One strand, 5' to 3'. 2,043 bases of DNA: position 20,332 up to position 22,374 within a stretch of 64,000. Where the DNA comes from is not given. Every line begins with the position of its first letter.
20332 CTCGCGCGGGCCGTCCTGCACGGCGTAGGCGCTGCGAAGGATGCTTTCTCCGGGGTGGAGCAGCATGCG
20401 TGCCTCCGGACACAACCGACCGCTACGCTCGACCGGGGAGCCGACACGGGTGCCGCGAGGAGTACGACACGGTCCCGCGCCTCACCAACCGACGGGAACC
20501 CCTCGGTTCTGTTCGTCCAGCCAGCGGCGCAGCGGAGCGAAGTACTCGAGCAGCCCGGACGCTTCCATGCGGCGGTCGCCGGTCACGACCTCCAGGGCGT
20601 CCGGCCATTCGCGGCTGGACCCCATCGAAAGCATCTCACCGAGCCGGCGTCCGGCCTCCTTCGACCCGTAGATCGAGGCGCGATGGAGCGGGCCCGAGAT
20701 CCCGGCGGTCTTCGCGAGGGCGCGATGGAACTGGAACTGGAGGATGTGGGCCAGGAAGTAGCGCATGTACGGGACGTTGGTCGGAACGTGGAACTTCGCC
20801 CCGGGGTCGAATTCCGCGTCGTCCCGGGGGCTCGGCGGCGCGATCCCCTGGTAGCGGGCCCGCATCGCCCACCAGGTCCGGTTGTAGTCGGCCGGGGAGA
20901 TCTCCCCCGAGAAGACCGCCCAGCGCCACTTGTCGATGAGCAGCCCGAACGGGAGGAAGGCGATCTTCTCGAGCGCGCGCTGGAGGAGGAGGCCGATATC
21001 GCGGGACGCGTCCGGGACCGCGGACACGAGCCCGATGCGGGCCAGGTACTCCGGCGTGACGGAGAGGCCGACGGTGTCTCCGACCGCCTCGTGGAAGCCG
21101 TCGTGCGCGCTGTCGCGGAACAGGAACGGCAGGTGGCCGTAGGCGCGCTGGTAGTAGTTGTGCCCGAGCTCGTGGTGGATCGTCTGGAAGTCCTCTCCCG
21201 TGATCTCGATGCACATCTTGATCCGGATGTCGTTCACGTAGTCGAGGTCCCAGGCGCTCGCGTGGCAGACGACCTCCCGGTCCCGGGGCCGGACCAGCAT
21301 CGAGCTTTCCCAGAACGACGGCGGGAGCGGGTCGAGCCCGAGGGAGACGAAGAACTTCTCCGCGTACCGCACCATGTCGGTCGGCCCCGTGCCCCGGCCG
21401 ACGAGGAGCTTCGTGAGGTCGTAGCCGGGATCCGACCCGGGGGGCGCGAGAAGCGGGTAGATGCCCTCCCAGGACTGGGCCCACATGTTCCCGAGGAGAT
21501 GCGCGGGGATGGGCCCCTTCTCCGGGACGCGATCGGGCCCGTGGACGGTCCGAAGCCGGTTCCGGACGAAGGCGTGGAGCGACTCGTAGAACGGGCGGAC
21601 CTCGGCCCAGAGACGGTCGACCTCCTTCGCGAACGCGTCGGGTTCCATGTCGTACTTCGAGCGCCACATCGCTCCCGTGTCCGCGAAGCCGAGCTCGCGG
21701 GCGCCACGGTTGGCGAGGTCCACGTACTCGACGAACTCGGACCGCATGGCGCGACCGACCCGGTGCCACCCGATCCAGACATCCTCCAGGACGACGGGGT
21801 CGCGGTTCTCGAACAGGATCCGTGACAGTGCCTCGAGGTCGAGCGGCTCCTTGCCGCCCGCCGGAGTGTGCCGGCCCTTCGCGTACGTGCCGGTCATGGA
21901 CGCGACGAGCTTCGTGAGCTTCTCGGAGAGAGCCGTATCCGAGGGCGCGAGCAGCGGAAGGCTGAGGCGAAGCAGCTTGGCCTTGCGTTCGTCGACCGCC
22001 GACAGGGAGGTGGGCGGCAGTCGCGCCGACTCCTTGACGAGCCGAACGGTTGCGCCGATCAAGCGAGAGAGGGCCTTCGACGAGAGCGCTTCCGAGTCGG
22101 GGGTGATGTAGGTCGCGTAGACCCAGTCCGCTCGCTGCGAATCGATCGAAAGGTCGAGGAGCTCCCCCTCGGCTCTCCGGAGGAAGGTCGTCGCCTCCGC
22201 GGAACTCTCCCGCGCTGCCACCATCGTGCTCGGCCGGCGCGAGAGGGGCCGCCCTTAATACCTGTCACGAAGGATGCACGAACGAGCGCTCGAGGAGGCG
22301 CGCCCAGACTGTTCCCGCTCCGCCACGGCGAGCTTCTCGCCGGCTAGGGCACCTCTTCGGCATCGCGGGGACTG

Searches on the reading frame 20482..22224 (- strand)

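Call 26: search_protein_families(library=pfam, proteins=[window:20482-22224:-], max_evalue=0.001)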
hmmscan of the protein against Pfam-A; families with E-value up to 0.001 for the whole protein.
window:20482-22224:- (580 aa): 1 family
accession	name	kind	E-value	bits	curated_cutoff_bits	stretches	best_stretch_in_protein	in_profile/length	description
PF01401.24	Peptidase_M2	-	2.2e-212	707.3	23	1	7-580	3-581/581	Angiotensin-converting enzyme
